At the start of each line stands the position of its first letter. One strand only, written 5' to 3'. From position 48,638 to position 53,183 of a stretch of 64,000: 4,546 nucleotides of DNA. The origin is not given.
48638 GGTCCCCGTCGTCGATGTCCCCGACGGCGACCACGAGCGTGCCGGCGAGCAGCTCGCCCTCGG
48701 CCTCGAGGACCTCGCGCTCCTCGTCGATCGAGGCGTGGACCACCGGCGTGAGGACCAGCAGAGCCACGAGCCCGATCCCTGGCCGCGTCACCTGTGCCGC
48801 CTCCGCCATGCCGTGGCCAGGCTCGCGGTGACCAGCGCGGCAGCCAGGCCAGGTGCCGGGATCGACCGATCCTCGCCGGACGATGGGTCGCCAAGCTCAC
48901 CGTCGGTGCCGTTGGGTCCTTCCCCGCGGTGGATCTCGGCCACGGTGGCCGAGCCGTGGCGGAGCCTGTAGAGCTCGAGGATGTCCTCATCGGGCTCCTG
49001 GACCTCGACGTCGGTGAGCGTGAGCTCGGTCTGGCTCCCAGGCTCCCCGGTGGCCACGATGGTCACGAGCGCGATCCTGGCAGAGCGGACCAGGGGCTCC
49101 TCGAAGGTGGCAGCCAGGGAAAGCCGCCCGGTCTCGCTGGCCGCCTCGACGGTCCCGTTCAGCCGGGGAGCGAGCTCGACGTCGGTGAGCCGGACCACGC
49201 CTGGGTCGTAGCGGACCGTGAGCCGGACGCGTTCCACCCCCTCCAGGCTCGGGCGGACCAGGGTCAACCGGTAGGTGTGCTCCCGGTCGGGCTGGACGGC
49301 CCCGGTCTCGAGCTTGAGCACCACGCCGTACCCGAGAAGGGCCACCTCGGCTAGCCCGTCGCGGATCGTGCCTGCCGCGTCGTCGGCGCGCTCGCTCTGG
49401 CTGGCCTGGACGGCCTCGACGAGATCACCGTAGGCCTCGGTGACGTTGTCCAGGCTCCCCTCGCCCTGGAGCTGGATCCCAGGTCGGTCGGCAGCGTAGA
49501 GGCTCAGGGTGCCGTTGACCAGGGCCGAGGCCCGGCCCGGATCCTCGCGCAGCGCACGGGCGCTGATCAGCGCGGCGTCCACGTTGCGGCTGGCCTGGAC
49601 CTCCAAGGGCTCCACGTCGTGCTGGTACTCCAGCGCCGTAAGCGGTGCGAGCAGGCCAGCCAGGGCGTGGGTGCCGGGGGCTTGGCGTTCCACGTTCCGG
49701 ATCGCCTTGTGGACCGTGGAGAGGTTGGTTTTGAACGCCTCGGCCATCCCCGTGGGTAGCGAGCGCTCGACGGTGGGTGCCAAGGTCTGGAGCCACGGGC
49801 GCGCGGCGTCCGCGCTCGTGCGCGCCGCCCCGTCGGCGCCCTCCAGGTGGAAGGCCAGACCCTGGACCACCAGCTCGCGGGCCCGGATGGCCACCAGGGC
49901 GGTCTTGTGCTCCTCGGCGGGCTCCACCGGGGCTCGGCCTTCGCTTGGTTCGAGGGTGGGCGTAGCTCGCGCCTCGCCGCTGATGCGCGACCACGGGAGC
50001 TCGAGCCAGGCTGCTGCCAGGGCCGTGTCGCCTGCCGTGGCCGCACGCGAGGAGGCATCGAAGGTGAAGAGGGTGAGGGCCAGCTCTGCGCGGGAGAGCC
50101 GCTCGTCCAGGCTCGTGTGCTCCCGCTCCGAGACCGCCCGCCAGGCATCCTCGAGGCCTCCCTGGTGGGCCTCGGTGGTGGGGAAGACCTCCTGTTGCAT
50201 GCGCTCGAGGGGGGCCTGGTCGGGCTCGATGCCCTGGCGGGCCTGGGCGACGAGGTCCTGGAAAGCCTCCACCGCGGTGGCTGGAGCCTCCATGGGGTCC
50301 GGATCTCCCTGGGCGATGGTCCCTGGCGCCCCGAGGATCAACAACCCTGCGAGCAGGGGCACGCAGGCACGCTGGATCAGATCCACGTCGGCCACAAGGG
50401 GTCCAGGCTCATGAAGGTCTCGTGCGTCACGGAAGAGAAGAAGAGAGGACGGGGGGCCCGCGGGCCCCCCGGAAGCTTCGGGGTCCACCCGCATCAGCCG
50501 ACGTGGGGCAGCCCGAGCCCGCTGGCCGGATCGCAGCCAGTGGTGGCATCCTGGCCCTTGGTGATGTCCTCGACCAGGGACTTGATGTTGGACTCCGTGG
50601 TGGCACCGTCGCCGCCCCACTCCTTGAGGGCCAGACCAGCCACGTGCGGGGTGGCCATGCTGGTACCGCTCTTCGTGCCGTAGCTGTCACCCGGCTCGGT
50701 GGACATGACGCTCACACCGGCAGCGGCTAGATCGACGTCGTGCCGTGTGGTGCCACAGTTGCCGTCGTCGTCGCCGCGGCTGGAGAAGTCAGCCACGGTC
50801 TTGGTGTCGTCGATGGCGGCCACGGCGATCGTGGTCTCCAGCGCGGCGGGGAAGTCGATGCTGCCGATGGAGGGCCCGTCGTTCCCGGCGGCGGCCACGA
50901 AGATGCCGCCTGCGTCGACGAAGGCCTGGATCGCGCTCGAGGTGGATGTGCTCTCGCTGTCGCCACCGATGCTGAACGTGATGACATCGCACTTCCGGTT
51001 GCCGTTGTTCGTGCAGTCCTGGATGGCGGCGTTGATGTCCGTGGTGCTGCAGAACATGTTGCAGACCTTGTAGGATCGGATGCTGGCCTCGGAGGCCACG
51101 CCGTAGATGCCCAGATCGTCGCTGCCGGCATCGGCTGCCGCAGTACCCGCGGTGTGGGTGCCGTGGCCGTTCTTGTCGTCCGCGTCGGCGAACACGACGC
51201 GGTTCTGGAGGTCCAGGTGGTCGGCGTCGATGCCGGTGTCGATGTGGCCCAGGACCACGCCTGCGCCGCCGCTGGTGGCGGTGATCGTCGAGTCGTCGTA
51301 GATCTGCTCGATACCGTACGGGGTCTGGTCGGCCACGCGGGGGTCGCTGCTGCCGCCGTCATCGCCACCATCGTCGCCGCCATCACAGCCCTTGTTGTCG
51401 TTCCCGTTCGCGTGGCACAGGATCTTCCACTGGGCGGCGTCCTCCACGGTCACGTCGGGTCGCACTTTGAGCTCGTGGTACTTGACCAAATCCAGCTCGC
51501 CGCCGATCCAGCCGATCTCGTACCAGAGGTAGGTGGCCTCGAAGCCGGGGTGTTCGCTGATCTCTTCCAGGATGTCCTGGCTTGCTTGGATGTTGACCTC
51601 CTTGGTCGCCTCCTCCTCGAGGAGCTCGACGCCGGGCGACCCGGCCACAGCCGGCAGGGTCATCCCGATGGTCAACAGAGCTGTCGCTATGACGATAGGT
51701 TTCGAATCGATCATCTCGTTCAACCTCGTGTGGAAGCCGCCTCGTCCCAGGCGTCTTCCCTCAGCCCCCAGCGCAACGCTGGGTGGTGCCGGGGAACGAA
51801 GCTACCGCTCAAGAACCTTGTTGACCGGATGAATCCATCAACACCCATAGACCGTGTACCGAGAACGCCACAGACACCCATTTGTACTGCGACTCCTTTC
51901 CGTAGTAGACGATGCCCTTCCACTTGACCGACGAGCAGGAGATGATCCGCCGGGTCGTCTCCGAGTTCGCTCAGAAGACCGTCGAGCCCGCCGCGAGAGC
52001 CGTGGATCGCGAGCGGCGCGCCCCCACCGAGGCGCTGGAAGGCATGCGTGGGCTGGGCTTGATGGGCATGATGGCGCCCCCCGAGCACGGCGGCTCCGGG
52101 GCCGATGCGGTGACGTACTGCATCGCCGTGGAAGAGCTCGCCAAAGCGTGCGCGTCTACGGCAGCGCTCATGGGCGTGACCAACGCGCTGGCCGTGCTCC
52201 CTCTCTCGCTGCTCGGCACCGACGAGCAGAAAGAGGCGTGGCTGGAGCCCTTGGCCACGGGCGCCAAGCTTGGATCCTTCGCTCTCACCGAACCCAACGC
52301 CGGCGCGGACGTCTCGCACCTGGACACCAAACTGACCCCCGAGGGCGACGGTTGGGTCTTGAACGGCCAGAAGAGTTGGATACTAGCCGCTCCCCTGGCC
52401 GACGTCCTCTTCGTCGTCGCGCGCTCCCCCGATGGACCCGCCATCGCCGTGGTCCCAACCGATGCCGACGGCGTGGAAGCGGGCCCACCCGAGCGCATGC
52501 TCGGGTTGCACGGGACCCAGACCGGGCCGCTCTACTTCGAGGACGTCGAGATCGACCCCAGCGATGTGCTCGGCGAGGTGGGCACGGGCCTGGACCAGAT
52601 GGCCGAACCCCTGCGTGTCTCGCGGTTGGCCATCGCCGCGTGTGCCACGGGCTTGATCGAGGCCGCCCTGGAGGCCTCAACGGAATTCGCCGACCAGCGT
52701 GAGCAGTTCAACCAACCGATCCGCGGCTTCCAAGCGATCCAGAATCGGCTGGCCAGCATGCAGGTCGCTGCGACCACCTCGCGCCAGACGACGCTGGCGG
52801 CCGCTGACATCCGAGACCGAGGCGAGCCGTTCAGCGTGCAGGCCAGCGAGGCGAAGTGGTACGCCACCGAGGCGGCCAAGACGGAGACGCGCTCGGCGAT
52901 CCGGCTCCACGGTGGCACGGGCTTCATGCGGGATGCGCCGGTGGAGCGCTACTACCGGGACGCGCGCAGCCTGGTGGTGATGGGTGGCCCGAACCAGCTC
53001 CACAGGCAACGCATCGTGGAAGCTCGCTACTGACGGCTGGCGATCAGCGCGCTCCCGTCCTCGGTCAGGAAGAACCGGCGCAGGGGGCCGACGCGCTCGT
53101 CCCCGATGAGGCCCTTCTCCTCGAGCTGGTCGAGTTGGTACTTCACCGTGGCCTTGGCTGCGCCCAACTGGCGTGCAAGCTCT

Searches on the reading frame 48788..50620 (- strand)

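Call 66: search_protein_families(library=pfam, proteins=[window:48788-50620:-], max_evalue=0.00001)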
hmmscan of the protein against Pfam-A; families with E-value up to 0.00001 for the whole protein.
window:48788-50620:- (610 aa): 0 families

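Call 91: search_protein_families(library=pfam, alignment_id=A5, max_evalue=0.00001)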
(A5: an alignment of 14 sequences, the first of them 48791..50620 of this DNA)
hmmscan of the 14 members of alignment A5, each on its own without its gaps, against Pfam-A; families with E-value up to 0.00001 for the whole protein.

A. member 1, window:48791-50620:- (610 aa): 0 families

B. families by the number of members that match (of 14 scanned): 24 families
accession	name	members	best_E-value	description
PF12840.13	HTH_20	2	2.1e-19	Helix-turn-helix domain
PF12802.13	MarR_2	2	1.4e-16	MarR family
PF13412.12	HTH_24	2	1.7e-14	Winged helix-turn-helix DNA-binding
PF01022.26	HTH_5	2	5.1e-14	Bacterial regulatory protein, arsR family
PF01047.28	MarR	2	1.1e-12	MarR family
PF09339.16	HTH_IclR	2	3.6e-09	IclR helix-turn-helix domain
PF01596.23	Methyltransf_3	1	1.1e-40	O-methyltransferase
PF00702.32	Hydrolase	1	5.7e-23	haloacid dehalogenase-like hydrolase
PF13419.12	HAD_2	1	1.5e-22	Haloacid dehalogenase-like hydrolase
PF03483.22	B3_4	1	2.3e-22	B3/4 domain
PF07973.19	tRNA_SAD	1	1.6e-15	Threonyl and Alanyl tRNA synthetase second additional domain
PF13578.12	Methyltransf_24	1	4.5e-15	Methyltransferase domain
PF01411.24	tRNA-synt_2c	1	1.7e-12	tRNA synthetases class II (A)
PF25212.1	HVO_A0114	1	6.4e-08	HVO_A0114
PF01978.25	TrmB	1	1.1e-07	Sugar-specific transcriptional regulator TrmB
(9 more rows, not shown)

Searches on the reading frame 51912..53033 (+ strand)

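Call 66: search_protein_families(library=pfam, proteins=[window:51912-53033:+], max_evalue=0.00001)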
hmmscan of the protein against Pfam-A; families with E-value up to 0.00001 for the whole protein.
window:51912-53033:+ (373 aa): 4 families
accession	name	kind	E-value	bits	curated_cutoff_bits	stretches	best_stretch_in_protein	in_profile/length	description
PF00441.29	Acyl-CoA_dh_1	-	2.9e-37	128.5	22.4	1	224-370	1-147/150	Acyl-CoA dehydrogenase, C-terminal domain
PF02771.21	Acyl-CoA_dh_N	-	6.7e-35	120.3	22.9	1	6-117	1-112/113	Acyl-CoA dehydrogenase, N-terminal domain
PF02770.24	Acyl-CoA_dh_M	-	9.1e-23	80.7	33.3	1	122-212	1-97/97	Acyl-CoA dehydrogenase, middle domain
PF08028.16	Acyl-CoA_dh_2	-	1e-14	55.4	22.7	1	239-352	1-124/134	Acyl-CoA dehydrogenase, C-terminal domain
